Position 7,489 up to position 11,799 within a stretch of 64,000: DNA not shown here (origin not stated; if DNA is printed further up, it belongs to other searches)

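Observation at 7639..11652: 1337 aa secreted protein joining adhesin-like Ig/cadherin domains to a sparse nine-heme cytochrome c module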

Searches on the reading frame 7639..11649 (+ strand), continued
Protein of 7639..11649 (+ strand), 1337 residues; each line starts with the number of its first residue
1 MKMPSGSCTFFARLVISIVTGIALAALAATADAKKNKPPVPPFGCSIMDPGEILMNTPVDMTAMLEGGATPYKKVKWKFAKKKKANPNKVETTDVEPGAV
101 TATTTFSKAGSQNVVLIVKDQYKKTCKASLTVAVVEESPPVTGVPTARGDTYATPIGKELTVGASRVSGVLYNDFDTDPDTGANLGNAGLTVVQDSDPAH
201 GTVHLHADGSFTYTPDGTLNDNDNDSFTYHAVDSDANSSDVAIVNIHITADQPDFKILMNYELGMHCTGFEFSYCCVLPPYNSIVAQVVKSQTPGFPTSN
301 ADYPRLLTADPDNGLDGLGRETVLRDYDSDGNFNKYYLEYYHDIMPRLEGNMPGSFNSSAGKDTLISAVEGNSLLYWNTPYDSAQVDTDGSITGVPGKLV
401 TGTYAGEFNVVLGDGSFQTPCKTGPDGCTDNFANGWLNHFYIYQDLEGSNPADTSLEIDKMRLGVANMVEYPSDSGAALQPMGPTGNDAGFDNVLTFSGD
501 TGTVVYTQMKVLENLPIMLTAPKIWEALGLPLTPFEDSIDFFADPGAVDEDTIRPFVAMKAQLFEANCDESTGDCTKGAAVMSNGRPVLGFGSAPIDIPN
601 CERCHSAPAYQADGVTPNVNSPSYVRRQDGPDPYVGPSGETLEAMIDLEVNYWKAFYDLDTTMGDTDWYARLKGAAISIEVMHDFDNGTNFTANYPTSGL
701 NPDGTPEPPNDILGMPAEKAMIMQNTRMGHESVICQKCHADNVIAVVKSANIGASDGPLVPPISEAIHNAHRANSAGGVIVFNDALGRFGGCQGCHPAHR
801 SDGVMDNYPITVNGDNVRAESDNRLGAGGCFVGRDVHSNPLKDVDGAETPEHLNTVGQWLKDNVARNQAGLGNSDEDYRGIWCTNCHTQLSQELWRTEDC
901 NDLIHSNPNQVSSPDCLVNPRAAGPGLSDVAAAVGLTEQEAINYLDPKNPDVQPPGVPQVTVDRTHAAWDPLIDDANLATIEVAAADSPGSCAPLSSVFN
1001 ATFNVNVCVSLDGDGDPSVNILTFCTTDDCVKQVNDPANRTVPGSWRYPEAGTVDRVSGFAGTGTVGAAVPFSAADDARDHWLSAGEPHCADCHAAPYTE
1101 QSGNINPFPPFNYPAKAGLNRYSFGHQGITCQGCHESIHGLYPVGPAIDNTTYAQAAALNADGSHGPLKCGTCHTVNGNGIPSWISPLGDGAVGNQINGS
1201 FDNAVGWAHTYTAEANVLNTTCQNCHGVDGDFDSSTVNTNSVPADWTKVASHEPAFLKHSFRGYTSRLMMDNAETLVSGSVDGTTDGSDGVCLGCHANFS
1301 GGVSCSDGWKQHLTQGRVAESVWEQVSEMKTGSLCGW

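Call 16: find_related_loci(query=A1, collection=genome_contigs, flank=8000)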
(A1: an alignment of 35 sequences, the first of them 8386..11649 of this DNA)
Query A1 (1088 aa) in genome_contigs; peptide patterns used: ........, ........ (x = any residue, [..] = any of these).
215 stretches matched a pattern; 157 encode a relative of the query (tblastn E <= 1e-3); the best 80 are kept; 78 distinct loci.
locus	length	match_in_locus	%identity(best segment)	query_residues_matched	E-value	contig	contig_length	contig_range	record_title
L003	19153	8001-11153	70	1-1088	0e+0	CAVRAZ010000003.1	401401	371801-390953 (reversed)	MAG: uncultured Gammaproteobacteria bacterium isolate MFD04944.bin.2.29 genome assembly, contig: contig_18024, whole gen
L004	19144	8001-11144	67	1-1088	0e+0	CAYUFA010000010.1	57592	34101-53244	MAG TPA_asm: uncultured Ectothiorhodospiraceae bacterium isolate SRP214966_co3_135 genome assembly, contig: NODE_351_len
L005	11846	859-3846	62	3-1088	0e+0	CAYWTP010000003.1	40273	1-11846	MAG TPA_asm: uncultured Ectothiorhodospiraceae bacterium isolate SRP214966_co3_144 genome assembly, contig: NODE_873_len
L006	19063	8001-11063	72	1-1088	0e+0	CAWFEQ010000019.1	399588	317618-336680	MAG: uncultured Gammaproteobacteria bacterium isolate MFD05684.bin.1.219 genome assembly, contig: contig_4455, whole gen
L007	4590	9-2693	66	160-1088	0e+0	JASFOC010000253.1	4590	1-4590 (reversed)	MAG: Gammaproteobacteria bacterium isolate D0819M02metaG_Bin_277 D0819M02metaG_FD_scaffold_11331_c1, whole genome shotgu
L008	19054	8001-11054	60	1-1088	0e+0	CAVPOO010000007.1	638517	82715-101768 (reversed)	MAG: uncultured Gammaproteobacteria bacterium isolate MFD09779.bin.2.228 genome assembly, contig: contig_18002, whole ge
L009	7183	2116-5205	58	1-1088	0e+0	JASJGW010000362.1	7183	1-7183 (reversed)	MAG: Gammaproteobacteria bacterium isolate ChS5.bin.15 ChesSed_k141_1895454, whole genome shotgun sequence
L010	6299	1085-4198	56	1-1088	0e+0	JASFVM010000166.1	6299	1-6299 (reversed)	MAG: Gammaproteobacteria bacterium isolate D1105M20metaG_Bin_313 D1105M20metaG_FD_scaffold_4631_c1, whole genome shotgun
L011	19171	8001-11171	73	1-1088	0e+0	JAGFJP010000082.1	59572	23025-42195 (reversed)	MAG: Thiogranum sp. isolate mag.26 k127_1977384, whole genome shotgun sequence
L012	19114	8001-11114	55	1-1088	0e+0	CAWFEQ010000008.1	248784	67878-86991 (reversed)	MAG: uncultured Gammaproteobacteria bacterium isolate MFD05684.bin.1.219 genome assembly, contig: contig_26141, whole ge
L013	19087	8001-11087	55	1-1088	0e+0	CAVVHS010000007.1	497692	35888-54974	MAG: uncultured Gammaproteobacteria bacterium isolate MFD02832.bin.1.93 genome assembly, contig: contig_4604, whole geno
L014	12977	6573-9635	56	1-1088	0e+0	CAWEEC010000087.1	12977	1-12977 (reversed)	MAG: uncultured Gammaproteobacteria bacterium isolate MFD03551.bin.2.101 genome assembly, contig: contig_70327, whole ge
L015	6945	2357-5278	55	3-1088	0e+0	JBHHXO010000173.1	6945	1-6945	MAG: Thiogranum sp. isolate D_1_bin.43 NODE_6046_length_6945_cov_4.841655, whole genome shotgun sequence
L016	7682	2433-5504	54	1-1088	0e+0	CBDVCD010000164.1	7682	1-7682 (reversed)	MAG TPA_asm: uncultured Gammaproteobacteria bacterium isolate SRR22302365_binner13_Refined_117 genome assembly, contig:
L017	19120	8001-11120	53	5-1088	0e+0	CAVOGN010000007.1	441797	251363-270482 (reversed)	MAG: uncultured Gammaproteobacteria bacterium isolate MFD09779.bin.2.82 genome assembly, contig: contig_36748, whole gen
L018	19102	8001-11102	67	1-1088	0e+0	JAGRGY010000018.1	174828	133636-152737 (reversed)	MAG: Gammaproteobacteria bacterium isolate HKST-UBA186 2011-04-20_1_(paired)_contig_6789, whole genome shotgun sequence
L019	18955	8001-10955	55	6-1088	0e+0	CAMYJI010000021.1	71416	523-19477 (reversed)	MAG: uncultured Ectothiorhodospiraceae bacterium isolate ES_Gamma_053 genome assembly, contig: scaffold_389, whole genom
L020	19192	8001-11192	54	3-1088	0e+0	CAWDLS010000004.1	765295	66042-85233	MAG: uncultured Gammaproteobacteria bacterium isolate MFD04944.bin.1.85 genome assembly, contig: contig_49991, whole gen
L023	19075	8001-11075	56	1-1088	0e+0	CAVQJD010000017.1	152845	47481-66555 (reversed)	MAG: uncultured Gammaproteobacteria bacterium isolate MFD09779.bin.2.64 genome assembly, contig: contig_77977, whole gen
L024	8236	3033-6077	51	6-1088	0e+0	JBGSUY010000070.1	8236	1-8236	MAG: Chromatiaceae bacterium isolate JTS-AC444 k141_1155620, whole genome shotgun sequence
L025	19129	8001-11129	51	3-1088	0e+0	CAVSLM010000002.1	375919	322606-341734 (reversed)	MAG: uncultured Gammaproteobacteria bacterium isolate MFD04944.bin.2.113 genome assembly, contig: contig_19628, whole ge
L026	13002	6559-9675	52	3-1088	0e+0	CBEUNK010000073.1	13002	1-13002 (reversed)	MAG TPA_asm: uncultured Thiogranum sp. isolate SRR13309658_concoct_20 genome assembly, contig: ERZ26778863.258, whole ge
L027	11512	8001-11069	51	3-1088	0e+0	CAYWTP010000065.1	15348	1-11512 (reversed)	MAG TPA_asm: uncultured Ectothiorhodospiraceae bacterium isolate SRP214966_co3_144 genome assembly, contig: NODE_5786_le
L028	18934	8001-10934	51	6-1088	0e+0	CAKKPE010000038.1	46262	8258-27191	bacterium isolate Hainich-H32-bin143-1 genome assembly, contig: H32-bin143_1_Hain_PNK108_H32_02um_231_length_46262_cov_7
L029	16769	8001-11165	51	1-1088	0e+0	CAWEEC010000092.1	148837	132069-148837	MAG: uncultured Gammaproteobacteria bacterium isolate MFD03551.bin.2.101 genome assembly, contig: contig_74485, whole ge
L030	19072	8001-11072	52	1-1088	0e+0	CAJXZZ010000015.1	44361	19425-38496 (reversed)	MAG TPA_asm: uncultured Gammaproteobacteria bacterium isolate SRR5242447_bin.13_MetaBAT_v2.12.1_MAG genome assembly, con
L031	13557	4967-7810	51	6-1088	0e+0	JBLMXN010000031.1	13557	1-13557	MAG: Bacteroidota bacterium isolate MAG255 PRJNA957066_bin36_renamed_30, whole genome shotgun sequence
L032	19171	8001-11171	50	6-1088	0e+0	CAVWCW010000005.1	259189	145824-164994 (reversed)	MAG: uncultured Gammaproteobacteria bacterium isolate MFD03804.bin.1.42 genome assembly, contig: contig_23771, whole gen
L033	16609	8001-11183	51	6-1088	0e+0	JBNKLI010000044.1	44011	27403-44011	MAG: Candidatus Thiodiazotropha sp. isolate H1H2.bin.19.orig k141_717720, whole genome shotgun sequence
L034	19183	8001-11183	50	6-1088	0e+0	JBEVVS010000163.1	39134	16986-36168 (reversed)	MAG: Candidatus Thiodiazotropha sp. isolate CTENA6 L123 c_000000000065, whole genome shotgun sequence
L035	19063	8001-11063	52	3-1088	0e+0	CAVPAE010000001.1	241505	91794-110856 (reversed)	MAG: uncultured Gammaproteobacteria bacterium isolate MFD09964.bin.1.155 genome assembly, contig: contig_10999, whole ge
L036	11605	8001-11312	51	3-1088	0e+0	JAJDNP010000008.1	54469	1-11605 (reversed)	MAG: Gammaproteobacteria bacterium isolate ALSabin.113 k141_7425680, whole genome shotgun sequence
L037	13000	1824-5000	50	6-1088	0e+0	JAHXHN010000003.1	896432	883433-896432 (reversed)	MAG: Candidatus Thiodiazotropha sp. (ex Codakia rugifera) isolate L098_Th1 c_000000000003, whole genome shotgun sequence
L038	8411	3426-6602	50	6-1088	0e+0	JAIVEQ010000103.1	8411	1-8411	MAG: Candidatus Thiodiazotropha sp. isolate LCAP3_T1 c_000000000116, whole genome shotgun sequence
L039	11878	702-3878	50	6-1088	0e+0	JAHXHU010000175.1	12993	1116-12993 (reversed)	MAG: Candidatus Thiodiazotropha sp. (ex Ustalcina ferruginea) isolate L011_Th1 c_000000000095, whole genome shotgun sequ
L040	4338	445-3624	50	6-1088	0e+0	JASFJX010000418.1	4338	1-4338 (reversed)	MAG: Candidatus Thiodiazotropha sp. isolate D0608U12metaG_Bin_25 D0608U12metaG_FD_scaffold_5366_c1, whole genome shotgun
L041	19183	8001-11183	50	6-1088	0e+0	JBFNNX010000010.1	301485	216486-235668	MAG: Candidatus Thiodiazotropha sp. isolate ctemesantah040_SYM1 c_000000000005, whole genome shotgun sequence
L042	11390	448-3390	51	6-1088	0e+0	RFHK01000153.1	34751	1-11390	MAG: Gammaproteobacteria bacterium isolate J048 k99_696150, whole genome shotgun sequence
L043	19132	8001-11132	49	6-1088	0e+0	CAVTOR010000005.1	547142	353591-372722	MAG: uncultured Gammaproteobacteria bacterium isolate MFD03804.bin.2.10 genome assembly, contig: contig_23619, whole gen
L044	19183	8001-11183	50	6-1088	0e+0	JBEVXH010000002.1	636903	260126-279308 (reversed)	MAG: Candidatus Thiodiazotropha sp. isolate CTENA5 L149 c_000000000002, whole genome shotgun sequence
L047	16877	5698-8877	50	6-1088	0e+0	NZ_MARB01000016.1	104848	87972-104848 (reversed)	Candidatus Thiodiazotropha endolucinida strain COS CODIS_contig000016, whole genome shotgun sequence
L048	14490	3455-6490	49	6-1088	0e+0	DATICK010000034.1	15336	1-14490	MAG TPA_asm: Sulfuricaulis sp. isolate SMAG_U16314 k141_662150, whole genome shotgun sequence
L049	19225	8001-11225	50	6-1088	0e+0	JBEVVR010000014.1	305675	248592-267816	MAG: Candidatus Thiodiazotropha sp. isolate CTENA7 L123 c_000000000002, whole genome shotgun sequence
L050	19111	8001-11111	50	3-1088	0e+0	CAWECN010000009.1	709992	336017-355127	MAG: uncultured Gammaproteobacteria bacterium isolate MFD03551.bin.1.144 genome assembly, contig: contig_29528, whole ge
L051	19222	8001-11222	49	5-1088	0e+0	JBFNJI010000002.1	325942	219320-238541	MAG: Candidatus Thiodiazotropha sp. isolate ctebehawaiim21_SYM1 c_000000000003, whole genome shotgun sequence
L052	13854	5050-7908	51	6-1088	0e+0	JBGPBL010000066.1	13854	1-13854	MAG: Sulfurifustaceae bacterium isolate OBJ_0618_130150_106 k141_2447088_length_13854_cov_13.4343, whole genome shotgun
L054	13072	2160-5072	50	6-1088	0e+0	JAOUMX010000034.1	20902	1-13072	MAG: Gammaproteobacteria bacterium isolate 8_1_July_SF_Bin54 8_1_July_SF_Bin54_scaffold_812_c1, whole genome shotgun seq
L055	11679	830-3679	50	6-1088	0e+0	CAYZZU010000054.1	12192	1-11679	MAG TPA_asm: uncultured Nitrospirota bacterium isolate binchicken_co172_212 genome assembly, contig: NODE_4597_length_12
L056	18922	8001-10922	49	6-1088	0e+0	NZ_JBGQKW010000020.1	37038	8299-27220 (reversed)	MAG: Sulfuricaulis sp. isolate OBJ2_061818_050_52 k141_442900_length_37038_cov_37.2153, whole genome shotgun sequence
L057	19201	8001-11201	50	6-1088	0e+0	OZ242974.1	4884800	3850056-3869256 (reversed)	MAG: Candidatus Thiodiazotropha sp. isolate c44e5f9e-6b63-43a9-822d-80879a7fa0b5 genome assembly, chromosome: 1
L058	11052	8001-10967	50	6-1088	0e+0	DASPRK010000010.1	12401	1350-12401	MAG TPA_asm: Candidatus Methylomirabilis sp. isolate SMAG_U12223 k141_324683, whole genome shotgun sequence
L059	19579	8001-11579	47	3-1088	0e+0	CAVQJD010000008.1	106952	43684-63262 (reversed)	MAG: uncultured Gammaproteobacteria bacterium isolate MFD09779.bin.2.64 genome assembly, contig: contig_40384, whole gen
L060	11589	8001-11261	48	1-1088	0e+0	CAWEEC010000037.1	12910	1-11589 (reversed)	MAG: uncultured Gammaproteobacteria bacterium isolate MFD03551.bin.2.101 genome assembly, contig: contig_28900, whole ge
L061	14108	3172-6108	50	6-1088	0e+0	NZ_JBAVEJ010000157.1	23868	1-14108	MAG: Sulfuricaulis sp. isolate MFD05944_ilm_asm_bin16 k127_223910, whole genome shotgun sequence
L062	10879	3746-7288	47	3-1088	0e+0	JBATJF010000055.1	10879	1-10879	MAG: Gammaproteobacteria bacterium isolate MFD10246_ilm_asm_bin8 k127_20916, whole genome shotgun sequence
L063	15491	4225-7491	49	2-1088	0e+0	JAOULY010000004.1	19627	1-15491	MAG: Gammaproteobacteria bacterium isolate 8_1_July_SF_Bin11 8_1_July_SF_Bin11_scaffold_888_c1, whole genome shotgun seq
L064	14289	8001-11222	49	6-1088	0e+0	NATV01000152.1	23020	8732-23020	MAG: gamma proteobacterium symbiont of Ctena orbiculata isolate LUC_16_22_G-LUC_16_020_40_A _66, whole genome shotgun se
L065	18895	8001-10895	49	6-1088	0e+0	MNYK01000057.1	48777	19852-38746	MAG: Desulfobacterales bacterium CG2_30_60_27 cg2_3.0_scaffold_338_c, whole genome shotgun sequence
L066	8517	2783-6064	48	3-1088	0e+0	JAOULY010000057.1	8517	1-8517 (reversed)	MAG: Gammaproteobacteria bacterium isolate 8_1_July_SF_Bin11 8_1_July_SF_Bin11_scaffold_3907_c1, whole genome shotgun se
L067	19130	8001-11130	49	6-1088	0e+0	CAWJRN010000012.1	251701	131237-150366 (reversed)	MAG: uncultured Gammaproteobacteria bacterium isolate MFD03804.bin.1.111 genome assembly, contig: contig_28931, whole ge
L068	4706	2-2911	50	86-1088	0e+0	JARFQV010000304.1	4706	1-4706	MAG: Pseudomonadota bacterium isolate MAG_Ve_Sed_33 k141_2057315, whole genome shotgun sequence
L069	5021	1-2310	54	223-1088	0e+0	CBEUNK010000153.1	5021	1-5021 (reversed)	MAG TPA_asm: uncultured Thiogranum sp. isolate SRR13309658_concoct_20 genome assembly, contig: ERZ26778863.1253, whole g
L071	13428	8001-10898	49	6-1088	0e+0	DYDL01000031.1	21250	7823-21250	MAG TPA_asm: Desulfocapsa sp. isolate IMS_BF-2 NODE_499_length_21315_cov_19.0481, whole genome shotgun sequence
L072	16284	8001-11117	50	1-1088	0e+0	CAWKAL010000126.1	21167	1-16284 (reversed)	MAG: uncultured Gammaproteobacteria bacterium isolate MFD03551.bin.2.54 genome assembly, contig: contig_9327, whole geno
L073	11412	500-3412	60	1-1088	0e+0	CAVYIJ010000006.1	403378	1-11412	MAG: uncultured Halobacteria archaeon isolate MFD03551.bin.2.20 genome assembly, contig: contig_20975, whole genome shot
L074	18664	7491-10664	50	6-1088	0e+0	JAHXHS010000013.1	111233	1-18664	MAG: Candidatus Thiodiazotropha sp. (ex Epidulcina cf. delphinae) isolate 3502H_Th2 c_000000000013, whole genome shotgun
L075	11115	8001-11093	57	3-1088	0e+0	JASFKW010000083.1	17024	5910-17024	MAG: Gammaproteobacteria bacterium isolate D0817M02metaG_Bin_8 D0817M02metaG_FD_scaffold_922_c1, whole genome shotgun se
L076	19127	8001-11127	51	3-1088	0e+0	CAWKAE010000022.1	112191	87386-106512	MAG: uncultured Halobacteria archaeon isolate MFD03551.bin.2.47 genome assembly, contig: contig_64917, whole genome shot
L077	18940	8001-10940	50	5-1088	0e+0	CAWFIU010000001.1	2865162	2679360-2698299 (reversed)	MAG: uncultured beta proteobacterium isolate MFD01872.bin.2.54 genome assembly, contig: contig_117711, whole genome shot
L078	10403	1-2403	50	248-1088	0e+0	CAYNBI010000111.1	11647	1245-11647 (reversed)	MAG TPA_asm: uncultured Chromatiaceae bacterium isolate binchicken_co176_260 genome assembly, contig: NODE_3934_length_1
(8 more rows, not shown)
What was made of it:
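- On New family defined here (nonaheme/heptaheme 'GMHCTGF' cytochromes): The two peptide patterns retrieved 157 confirmed loci (call 16).
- The 80 best listed are mostly sulfur oxidisers (call 16). The taxonomic spread points to sulfur oxidisers (call 16).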

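Call 28: search_protein_families(library=pfam, proteins=[L001:15645-18326:+], max_evalue=0.01)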
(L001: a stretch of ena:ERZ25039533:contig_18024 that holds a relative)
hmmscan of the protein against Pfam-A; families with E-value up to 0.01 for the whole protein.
L001:15645-18326:+ (894 aa): 9 families
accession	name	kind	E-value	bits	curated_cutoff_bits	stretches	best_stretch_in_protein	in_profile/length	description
PF22113.1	Mtrc-MtrF_II-IV_dom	-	7e-15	55.4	30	2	591-746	28-169/176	Outer membrane cytochrome MtrC/MtrF-like, domains II/IV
PF14522.11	Cytochrome_C7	-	3.6e-12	46.4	24.8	2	481-563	12-67/67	Cytochrome c7 and related cytochrome c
PF13620.12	CarboxypepD_reg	-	1.9e-11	44.6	32.3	1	50-125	3-81/82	Carboxypeptidase regulatory-like domain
PF09699.15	Paired_CXXCH_1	-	1.1e-08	35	20.6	0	482-521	6-39/41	Doubled CXXCH motif (Paired_CXXCH_1)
PF14537.11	Cytochrom_c3_2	-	4.2e-06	27.6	25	0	481-563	5-65/79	Cytochrome c3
PF13715.12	CarbopepD_reg_2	-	5.6e-06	26.7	32.2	1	50-126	2-77/88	CarboxypepD_reg-like domain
PF13435.11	Cytochrome_C554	-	5.7e-06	27.6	20.8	1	388-445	2-65/84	Cytochrome c554 and c-prime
PF17210.9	SdrD_B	-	0.0002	22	29.7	1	54-110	16-75/112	SdrD B-like domain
PF17802.7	SpaA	-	0.0025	18.4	23.1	0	54-99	8-57/91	Prealbumin-like fold domain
